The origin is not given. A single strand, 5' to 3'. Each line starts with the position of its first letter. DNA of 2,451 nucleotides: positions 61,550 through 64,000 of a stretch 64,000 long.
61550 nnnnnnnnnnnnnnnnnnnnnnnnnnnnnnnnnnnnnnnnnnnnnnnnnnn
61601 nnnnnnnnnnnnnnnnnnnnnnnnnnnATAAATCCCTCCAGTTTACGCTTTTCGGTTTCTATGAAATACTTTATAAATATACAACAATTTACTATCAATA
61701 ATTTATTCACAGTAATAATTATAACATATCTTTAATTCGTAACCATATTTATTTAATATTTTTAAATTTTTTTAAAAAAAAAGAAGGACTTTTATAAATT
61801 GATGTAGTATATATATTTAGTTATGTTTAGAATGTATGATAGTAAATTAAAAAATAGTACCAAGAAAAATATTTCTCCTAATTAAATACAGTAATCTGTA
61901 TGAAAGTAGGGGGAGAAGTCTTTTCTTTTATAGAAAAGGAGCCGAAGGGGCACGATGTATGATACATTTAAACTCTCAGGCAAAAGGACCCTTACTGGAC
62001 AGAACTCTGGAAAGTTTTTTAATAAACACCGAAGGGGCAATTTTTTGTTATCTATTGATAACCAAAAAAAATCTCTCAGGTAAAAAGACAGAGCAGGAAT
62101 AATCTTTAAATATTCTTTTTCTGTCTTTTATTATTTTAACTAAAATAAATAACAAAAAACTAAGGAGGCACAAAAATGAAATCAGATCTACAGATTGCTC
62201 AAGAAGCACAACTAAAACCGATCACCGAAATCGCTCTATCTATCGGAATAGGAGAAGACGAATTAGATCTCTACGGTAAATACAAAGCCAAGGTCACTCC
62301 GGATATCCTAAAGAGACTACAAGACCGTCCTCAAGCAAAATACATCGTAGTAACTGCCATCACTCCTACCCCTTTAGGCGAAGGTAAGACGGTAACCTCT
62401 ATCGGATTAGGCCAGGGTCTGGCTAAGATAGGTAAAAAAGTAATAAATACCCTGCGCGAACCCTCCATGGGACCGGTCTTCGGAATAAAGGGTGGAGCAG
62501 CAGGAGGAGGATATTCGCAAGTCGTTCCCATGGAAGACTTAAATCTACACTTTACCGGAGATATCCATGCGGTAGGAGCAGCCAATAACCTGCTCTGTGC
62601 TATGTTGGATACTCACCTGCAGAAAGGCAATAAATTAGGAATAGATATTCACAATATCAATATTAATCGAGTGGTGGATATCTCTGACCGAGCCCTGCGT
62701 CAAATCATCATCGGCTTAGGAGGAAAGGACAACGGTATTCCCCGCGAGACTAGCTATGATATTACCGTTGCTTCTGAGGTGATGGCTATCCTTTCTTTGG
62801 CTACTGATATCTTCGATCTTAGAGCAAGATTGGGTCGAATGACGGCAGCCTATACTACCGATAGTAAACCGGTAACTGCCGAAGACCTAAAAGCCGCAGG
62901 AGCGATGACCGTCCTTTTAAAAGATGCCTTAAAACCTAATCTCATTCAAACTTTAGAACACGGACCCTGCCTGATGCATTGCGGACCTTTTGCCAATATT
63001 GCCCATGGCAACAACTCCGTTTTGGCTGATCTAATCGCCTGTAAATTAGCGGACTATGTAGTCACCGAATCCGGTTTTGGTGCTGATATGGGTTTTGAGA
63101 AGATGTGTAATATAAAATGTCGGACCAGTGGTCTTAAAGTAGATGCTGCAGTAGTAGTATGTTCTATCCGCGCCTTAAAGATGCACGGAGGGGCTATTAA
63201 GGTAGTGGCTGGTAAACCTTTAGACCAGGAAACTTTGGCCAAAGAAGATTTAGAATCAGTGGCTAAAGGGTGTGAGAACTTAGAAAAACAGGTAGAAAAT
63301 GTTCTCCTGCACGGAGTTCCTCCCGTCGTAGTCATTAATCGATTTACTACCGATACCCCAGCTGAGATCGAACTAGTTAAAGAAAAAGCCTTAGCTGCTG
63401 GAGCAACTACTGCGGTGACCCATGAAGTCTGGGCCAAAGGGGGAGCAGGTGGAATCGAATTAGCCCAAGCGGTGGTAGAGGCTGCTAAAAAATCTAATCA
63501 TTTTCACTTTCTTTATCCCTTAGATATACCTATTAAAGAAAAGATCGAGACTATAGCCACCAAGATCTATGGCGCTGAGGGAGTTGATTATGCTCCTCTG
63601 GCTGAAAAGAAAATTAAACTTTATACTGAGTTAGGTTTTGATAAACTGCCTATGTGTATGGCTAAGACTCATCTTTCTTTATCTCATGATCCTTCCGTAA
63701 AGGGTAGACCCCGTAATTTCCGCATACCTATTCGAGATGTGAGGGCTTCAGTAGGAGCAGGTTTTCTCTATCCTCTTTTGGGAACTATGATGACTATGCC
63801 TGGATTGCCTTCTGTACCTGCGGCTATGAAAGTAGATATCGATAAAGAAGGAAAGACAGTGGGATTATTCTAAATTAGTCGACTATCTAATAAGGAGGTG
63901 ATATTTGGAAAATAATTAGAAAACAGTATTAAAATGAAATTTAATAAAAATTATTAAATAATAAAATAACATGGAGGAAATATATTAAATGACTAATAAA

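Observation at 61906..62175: Tandem glycine riboswitch controlling formate--tetrahydrofolate ligase (fhs)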

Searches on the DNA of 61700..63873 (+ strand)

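Call 3: search_rna_families(source=window, start=61700, end=62300, threshold=evalue, max_evalue=10, show_alignments=5)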
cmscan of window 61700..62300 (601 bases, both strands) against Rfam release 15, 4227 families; matches with E-value up to 10: 9.
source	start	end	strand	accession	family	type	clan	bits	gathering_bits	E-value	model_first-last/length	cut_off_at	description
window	61896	62095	+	RF03166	glycine-GGAnGA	Cis-reg; riboswitch;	CL00125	89.2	110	2.7e-19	1-177/177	no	glycine-GGAnGA riboswitch aptamer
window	62002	62134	+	RF01606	plasmodium_snoR31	Gene; snRNA; snoRNA; HACA-box;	-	23.6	60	0.83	1-145/145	no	small nucleolar RNA snoR31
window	62079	62162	+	RF04348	Plastid-psbM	Cis-reg;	-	20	52.7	4.1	1-79/79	no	Plastid-psbM 3UTR RNA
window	62084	62128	+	RF03310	mir-1544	Gene; miRNA;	-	18.2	46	0.53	7-51/59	no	mir-1544 microRNA precursor family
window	62101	62196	+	RF04134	MIR7504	Gene; miRNA;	-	17.2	83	4.3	1-124/124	no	MIR7504 microRNA precursor family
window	62085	62131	+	RF04343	Plastid-psbA-2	Cis-reg;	CL00153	16.8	55.8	2.9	1-60/60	no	Plastid-psbA-2 3UTR RNA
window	61897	62005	+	RF01211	SNORD124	Gene; snRNA; snoRNA; CD-box;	-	16.8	40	3.9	1-104/104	no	Small nucleolar RNA SNORD124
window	62110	62172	+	RF00927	mir-582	Gene; miRNA;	-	16.3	84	3.3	1-83/83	no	mir-582 microRNA precursor family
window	62084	62124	-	RF01281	snoR35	Gene; snRNA; snoRNA; CD-box;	CL00053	14.2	40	2.4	39-79/81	no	Small nucleolar RNA snoR35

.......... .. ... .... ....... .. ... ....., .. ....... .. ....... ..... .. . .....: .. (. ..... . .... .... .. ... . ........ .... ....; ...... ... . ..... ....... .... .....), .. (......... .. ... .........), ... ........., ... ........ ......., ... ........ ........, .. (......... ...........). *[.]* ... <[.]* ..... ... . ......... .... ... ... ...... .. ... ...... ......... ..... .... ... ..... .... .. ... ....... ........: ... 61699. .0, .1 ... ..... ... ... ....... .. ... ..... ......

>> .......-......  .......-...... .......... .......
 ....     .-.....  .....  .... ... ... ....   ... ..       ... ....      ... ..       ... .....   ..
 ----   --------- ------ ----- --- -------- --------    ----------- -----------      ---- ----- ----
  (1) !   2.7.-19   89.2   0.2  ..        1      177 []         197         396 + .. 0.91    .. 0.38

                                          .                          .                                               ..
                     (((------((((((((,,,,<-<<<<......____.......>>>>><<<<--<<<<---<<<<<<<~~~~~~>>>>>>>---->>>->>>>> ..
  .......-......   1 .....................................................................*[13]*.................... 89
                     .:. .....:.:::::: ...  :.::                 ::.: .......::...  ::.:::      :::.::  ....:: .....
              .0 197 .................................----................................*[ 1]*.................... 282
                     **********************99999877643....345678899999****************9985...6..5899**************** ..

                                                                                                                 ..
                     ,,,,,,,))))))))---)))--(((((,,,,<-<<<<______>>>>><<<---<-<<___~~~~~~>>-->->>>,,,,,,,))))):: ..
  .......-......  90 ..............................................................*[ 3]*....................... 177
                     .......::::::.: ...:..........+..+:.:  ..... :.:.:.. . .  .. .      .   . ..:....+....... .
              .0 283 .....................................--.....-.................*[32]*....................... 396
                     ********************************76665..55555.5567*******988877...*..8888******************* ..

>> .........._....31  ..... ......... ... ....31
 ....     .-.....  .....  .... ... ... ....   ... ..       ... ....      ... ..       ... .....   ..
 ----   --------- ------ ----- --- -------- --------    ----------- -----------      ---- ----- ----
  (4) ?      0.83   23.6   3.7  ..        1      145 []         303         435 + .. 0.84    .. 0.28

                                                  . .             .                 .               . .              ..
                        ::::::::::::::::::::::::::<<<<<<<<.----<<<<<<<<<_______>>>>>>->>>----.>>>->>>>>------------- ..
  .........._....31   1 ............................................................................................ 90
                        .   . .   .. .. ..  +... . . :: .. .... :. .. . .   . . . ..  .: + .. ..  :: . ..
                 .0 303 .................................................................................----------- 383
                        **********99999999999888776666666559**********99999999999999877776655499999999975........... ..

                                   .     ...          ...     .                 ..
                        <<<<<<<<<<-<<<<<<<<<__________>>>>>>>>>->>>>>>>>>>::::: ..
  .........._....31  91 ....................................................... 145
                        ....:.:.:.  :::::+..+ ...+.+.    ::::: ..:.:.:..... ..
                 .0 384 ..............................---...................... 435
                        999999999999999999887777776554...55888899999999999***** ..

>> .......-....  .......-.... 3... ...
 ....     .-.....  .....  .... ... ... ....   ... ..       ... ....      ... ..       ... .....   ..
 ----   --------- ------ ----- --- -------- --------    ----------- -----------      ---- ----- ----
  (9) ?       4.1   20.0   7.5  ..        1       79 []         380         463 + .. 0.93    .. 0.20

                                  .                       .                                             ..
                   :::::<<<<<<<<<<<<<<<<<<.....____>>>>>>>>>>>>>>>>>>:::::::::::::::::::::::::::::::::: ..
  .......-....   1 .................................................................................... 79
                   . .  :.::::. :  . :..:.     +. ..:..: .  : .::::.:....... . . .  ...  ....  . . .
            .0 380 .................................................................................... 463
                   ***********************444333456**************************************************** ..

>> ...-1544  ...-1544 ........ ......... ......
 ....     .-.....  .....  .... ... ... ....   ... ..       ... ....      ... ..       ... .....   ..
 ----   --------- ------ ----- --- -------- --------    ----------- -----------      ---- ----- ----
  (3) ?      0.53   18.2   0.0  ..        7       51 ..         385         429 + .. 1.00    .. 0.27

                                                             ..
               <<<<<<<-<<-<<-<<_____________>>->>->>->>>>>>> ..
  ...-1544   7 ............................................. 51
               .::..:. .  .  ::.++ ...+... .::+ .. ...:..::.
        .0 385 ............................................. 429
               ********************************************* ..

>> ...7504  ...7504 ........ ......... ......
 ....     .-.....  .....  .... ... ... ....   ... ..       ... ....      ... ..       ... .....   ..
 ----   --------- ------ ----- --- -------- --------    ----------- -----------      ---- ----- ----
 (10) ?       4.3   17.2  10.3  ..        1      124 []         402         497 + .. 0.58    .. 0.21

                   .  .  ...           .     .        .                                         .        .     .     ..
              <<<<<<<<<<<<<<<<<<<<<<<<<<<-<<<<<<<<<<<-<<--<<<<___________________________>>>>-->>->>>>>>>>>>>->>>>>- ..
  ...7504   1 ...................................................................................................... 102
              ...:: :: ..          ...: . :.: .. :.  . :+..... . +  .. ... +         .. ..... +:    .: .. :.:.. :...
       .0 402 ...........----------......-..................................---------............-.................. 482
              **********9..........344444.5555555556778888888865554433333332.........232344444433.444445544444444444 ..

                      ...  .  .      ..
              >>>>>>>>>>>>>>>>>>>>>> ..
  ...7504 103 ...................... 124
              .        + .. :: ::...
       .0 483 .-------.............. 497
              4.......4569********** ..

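Call 5: search_rna_families(source=window, start=61998, end=62140, threshold=evalue, max_evalue=10, show_alignments=2)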
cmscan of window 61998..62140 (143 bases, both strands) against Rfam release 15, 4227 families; matches with E-value up to 10: 25.
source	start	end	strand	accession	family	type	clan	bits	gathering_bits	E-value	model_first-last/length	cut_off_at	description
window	62000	62101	+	RF00504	Glycine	Cis-reg; riboswitch;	CL00125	52.2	32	1.7e-10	1-94/94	no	Glycine riboswitch aptamer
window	62002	62134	+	RF01606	plasmodium_snoR31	Gene; snRNA; snoRNA; HACA-box;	-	23.6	60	0.2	1-145/145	no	small nucleolar RNA snoR31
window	62026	62128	+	RF02432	SpF25_sRNA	Gene; sRNA;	-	20.9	48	0.17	1-102/102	no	Streptococcus sRNA SpF25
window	62078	62140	-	RF01606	plasmodium_snoR31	Gene; snRNA; snoRNA; HACA-box;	-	19.6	60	1.3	78-145/145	5'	small nucleolar RNA snoR31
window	62084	62128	+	RF03310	mir-1544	Gene; miRNA;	-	18.2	46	0.13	7-51/59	no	mir-1544 microRNA precursor family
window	62079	62132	+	RF00752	mir-14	Gene; miRNA;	-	17.3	53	0.19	1-63/63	no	mir-14 microRNA precursor family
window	62076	62137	+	RF00832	mir-71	Gene; miRNA;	-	16.9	50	0.29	1-73/73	no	mir-71 microRNA precursor family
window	62085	62131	+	RF04343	Plastid-psbA-2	Cis-reg;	CL00153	16.8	55.8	0.68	1-60/60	no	Plastid-psbA-2 3UTR RNA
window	62079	62140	+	RF04348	Plastid-psbM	Cis-reg;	-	16.2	52.7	6.6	1-57/79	3'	Plastid-psbM 3UTR RNA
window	62075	62136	-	RF00832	mir-71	Gene; miRNA;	-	15.8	50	0.59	1-73/73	no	mir-71 microRNA precursor family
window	62013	62103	-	RF02030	tp2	Gene; sRNA;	-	15.6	50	3.5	1-114/114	no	tp2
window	62084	62124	-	RF01281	snoR35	Gene; snRNA; snoRNA; CD-box;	CL00053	14.2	40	0.56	39-79/81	no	Small nucleolar RNA snoR35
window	62081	62127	-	RF04343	Plastid-psbA-2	Cis-reg;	CL00153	14.1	55.8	3.3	1-60/60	no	Plastid-psbA-2 3UTR RNA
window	62035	62077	+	RF04027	mir-1422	Gene; miRNA;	-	13.6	60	7.3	21-64/84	no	mir-1422 microRNA precursor family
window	62083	62129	+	RF04134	MIR7504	Gene; miRNA;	-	13.6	83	8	1-124/124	no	MIR7504 microRNA precursor family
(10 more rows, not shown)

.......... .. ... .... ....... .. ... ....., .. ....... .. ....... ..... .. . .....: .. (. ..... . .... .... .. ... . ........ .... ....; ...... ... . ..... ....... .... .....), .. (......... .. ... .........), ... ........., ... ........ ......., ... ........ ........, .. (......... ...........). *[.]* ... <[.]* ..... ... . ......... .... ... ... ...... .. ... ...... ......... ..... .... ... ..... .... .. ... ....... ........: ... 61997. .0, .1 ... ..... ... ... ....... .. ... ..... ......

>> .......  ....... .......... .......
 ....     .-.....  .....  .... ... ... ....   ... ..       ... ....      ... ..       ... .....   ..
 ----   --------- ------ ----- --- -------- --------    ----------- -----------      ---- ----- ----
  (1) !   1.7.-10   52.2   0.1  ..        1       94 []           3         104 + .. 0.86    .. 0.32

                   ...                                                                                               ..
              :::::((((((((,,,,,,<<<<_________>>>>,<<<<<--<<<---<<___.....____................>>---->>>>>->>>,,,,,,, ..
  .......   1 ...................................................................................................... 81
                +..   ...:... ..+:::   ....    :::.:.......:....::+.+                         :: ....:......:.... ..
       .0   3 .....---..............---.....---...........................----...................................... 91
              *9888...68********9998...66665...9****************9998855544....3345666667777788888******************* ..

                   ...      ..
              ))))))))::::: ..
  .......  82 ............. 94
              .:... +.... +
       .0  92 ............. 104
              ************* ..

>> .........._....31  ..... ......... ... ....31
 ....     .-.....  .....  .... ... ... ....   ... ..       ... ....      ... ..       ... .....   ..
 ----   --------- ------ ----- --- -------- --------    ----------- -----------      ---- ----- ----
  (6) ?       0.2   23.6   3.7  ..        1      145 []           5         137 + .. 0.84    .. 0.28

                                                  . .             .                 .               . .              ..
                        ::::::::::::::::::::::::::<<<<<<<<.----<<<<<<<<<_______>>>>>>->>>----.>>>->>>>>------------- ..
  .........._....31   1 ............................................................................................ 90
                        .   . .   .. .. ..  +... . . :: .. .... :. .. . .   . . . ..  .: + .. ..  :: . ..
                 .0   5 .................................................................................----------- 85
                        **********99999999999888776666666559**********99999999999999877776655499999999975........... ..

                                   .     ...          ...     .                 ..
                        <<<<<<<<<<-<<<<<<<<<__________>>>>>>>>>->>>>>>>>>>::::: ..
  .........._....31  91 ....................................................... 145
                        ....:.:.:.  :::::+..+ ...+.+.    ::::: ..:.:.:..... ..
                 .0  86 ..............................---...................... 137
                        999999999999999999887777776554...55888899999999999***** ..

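Call 12: search_rna_families(sources=[L001, L002, L003, L004, L005, L006, L007, L008, L024, L013, L015, L026], threshold=gathering)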
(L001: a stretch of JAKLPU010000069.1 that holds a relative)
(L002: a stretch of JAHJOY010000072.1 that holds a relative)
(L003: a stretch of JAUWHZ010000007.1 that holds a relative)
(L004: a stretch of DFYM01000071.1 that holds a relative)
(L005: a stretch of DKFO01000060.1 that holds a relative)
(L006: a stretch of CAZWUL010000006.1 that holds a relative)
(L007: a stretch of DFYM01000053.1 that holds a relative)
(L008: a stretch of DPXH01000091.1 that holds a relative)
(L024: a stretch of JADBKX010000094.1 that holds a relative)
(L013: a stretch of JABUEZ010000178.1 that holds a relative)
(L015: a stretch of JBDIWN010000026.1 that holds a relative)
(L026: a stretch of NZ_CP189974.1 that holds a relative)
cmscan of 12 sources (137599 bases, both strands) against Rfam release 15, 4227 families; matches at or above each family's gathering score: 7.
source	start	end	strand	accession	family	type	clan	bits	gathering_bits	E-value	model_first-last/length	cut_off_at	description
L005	6877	6981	+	RF01831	THF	Cis-reg; riboswitch;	-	64.5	36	5.1e-12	1-99/99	no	THF (Tetrahydrofolate) riboswitch aptamer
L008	2304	2397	+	RF00504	Glycine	Cis-reg; riboswitch;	CL00125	61.7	32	4.9e-10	1-94/94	no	Glycine riboswitch aptamer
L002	5009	5110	+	RF00504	Glycine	Cis-reg; riboswitch;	CL00125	60.1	32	1.3e-09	1-94/94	no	Glycine riboswitch aptamer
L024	5100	5201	+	RF00504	Glycine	Cis-reg; riboswitch;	CL00125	59.9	32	1.5e-09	1-94/94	no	Glycine riboswitch aptamer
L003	9726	9827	+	RF00504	Glycine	Cis-reg; riboswitch;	CL00125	58.7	32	3.1e-09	1-94/94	no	Glycine riboswitch aptamer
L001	294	395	+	RF00504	Glycine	Cis-reg; riboswitch;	CL00125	58.3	32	4e-09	1-94/94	no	Glycine riboswitch aptamer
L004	3391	3489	+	RF00504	Glycine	Cis-reg; riboswitch;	CL00125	57.5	32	6.3e-09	1-94/94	no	Glycine riboswitch aptamer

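Call 58: search_rna_families(source=L006, start=2250, end=2600, threshold=evalue, max_evalue=1)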
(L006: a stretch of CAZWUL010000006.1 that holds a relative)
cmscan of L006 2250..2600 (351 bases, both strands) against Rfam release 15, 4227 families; matches with E-value up to 1: 0.
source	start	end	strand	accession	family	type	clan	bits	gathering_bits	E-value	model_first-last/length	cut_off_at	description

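Call 59: search_rna_families(source=L024, start=11440, end=11880, threshold=evalue, max_evalue=1)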
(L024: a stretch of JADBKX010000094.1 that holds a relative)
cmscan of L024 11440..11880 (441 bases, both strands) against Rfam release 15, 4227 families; matches with E-value up to 1: 0.
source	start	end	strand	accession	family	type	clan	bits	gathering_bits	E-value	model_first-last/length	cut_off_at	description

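Call 61: build_rna_model(alignment_id=A6, structure=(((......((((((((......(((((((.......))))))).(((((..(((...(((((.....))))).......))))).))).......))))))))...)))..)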
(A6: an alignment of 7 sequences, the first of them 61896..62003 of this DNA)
Model R1 built from alignment A6 (7 sequences, 112 columns); structure: as given.
model positions 108; base pairs 31; branch points 1; effective number of sequences 0.78; information 0.591 bits per position. Calibrated on 0.2 Mb of random sequence (short: E-values are rough).
structure used (alignment columns):
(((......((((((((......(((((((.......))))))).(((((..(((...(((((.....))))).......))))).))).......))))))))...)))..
